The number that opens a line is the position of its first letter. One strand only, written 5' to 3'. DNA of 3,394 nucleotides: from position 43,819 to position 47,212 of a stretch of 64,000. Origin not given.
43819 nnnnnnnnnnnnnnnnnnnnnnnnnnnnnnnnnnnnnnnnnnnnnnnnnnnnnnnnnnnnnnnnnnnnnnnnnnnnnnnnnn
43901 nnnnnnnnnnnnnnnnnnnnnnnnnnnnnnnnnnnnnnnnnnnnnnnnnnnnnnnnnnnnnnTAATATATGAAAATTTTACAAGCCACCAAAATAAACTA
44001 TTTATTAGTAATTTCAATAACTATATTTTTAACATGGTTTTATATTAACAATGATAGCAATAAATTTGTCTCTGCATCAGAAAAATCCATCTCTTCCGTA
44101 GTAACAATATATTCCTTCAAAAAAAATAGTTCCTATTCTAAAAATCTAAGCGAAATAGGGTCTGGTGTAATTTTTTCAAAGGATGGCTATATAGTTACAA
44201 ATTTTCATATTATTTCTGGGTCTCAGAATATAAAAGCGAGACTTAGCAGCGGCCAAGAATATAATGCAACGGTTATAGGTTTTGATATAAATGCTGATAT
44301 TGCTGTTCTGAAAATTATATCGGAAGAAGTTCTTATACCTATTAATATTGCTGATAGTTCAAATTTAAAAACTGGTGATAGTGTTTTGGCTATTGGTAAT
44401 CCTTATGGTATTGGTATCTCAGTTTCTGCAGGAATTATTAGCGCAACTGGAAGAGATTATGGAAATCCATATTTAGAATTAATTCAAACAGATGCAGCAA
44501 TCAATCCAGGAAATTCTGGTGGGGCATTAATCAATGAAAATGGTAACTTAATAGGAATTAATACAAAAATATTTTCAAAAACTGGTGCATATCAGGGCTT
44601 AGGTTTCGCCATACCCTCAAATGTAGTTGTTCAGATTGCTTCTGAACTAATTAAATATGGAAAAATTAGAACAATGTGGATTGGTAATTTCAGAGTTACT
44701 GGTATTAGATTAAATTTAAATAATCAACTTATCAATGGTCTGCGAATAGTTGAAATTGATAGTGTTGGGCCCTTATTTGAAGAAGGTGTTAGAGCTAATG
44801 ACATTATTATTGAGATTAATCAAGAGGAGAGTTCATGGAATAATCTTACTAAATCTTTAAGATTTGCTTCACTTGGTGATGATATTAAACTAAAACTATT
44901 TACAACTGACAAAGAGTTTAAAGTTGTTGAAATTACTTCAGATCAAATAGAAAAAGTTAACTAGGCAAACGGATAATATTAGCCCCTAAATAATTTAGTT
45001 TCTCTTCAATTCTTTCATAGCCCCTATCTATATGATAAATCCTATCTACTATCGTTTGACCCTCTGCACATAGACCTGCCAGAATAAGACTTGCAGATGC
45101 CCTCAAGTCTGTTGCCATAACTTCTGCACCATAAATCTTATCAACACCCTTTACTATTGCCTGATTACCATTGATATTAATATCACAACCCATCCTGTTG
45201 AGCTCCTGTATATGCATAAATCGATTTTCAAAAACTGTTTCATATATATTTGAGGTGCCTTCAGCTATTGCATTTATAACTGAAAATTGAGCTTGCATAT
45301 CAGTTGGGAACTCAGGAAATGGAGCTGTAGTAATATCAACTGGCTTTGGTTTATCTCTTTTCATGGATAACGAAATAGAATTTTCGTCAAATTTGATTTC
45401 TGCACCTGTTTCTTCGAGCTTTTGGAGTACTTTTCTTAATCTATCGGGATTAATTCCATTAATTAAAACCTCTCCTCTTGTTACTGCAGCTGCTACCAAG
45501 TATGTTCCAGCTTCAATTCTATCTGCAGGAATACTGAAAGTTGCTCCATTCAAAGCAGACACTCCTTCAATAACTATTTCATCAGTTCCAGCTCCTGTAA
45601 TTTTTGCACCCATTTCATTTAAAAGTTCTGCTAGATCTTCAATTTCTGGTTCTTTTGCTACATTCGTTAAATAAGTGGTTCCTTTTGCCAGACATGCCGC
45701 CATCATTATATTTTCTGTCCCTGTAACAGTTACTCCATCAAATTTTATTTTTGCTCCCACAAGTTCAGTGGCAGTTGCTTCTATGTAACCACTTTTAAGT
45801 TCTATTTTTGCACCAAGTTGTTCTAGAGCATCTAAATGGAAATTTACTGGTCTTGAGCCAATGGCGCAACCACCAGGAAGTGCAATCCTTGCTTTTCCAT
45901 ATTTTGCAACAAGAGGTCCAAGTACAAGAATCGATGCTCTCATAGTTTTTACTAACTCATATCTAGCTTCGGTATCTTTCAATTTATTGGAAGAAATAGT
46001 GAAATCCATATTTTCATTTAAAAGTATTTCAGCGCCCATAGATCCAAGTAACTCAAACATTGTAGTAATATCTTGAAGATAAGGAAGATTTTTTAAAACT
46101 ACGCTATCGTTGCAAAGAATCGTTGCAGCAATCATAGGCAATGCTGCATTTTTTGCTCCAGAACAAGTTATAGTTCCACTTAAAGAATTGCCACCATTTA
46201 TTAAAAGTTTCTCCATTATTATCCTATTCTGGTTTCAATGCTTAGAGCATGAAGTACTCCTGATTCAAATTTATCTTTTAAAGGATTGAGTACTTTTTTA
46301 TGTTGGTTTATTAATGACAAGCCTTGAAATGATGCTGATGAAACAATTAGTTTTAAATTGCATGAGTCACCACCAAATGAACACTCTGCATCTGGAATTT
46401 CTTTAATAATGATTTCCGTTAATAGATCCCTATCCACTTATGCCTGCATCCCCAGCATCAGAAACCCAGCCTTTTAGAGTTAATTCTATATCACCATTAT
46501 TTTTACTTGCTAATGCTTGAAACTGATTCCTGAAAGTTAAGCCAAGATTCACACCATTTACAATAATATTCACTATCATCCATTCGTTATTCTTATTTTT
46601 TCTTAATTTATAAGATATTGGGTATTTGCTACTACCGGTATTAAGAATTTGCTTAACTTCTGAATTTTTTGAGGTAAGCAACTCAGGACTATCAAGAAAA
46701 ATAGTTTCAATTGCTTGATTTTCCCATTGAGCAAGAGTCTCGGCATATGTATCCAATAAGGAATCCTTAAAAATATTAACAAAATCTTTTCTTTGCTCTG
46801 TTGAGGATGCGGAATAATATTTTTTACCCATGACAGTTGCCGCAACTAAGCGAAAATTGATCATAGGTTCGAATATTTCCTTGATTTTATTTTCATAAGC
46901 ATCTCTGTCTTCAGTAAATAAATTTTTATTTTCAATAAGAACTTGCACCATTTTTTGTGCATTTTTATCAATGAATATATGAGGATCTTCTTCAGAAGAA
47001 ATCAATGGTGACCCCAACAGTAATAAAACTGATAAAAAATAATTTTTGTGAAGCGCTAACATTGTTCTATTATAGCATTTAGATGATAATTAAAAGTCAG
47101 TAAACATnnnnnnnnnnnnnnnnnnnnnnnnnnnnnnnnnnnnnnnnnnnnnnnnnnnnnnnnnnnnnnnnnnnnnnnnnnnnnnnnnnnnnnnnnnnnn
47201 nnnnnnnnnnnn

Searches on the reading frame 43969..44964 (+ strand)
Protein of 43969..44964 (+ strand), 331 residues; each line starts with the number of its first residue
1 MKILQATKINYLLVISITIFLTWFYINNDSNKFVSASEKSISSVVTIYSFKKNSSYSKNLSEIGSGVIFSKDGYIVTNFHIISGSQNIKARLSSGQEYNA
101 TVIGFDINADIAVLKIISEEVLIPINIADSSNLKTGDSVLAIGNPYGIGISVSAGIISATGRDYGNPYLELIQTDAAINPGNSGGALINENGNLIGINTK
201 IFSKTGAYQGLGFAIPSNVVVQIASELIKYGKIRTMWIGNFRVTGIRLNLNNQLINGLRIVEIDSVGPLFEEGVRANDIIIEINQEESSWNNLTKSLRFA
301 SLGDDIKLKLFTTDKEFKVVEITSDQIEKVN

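Call 38: search_protein_families(library=pfam, max_evalue=1e-8, proteins=[window:43969-44964:+])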
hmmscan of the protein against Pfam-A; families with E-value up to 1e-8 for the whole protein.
window:43969-44964:+ (331 aa): 2 families
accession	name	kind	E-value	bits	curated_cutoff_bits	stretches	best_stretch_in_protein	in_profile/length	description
PF13365.12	Trypsin_2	-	1.5e-32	113.7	27.6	1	64-197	1-144/144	Trypsin-like peptidase domain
PF00089.32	Trypsin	-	2.2e-16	60.8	20.6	1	57-220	21-216/220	Trypsin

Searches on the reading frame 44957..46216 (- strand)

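Call 38: search_protein_families(library=pfam, max_evalue=1e-8, proteins=[window:44957-46216:-])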
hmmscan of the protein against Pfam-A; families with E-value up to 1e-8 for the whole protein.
window:44957-46216:- (419 aa): 1 family
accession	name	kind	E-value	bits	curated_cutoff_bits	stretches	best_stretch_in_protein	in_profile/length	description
PF00275.25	EPSP_synthase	-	9.2e-116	387.4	22.8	1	7-407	2-417/417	EPSP synthase (3-phosphoshikimate 1-carboxyvinyltransferase)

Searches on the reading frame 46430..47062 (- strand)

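Call 38: search_protein_families(library=pfam, max_evalue=1e-8, proteins=[window:46430-47062:-])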
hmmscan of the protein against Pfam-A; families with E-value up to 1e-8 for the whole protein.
window:46430-47062:- (210 aa): 1 family
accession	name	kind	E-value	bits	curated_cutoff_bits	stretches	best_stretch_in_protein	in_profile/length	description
PF05494.18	MlaC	-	2.1e-32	112.6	26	1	33-189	2-156/166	MlaC protein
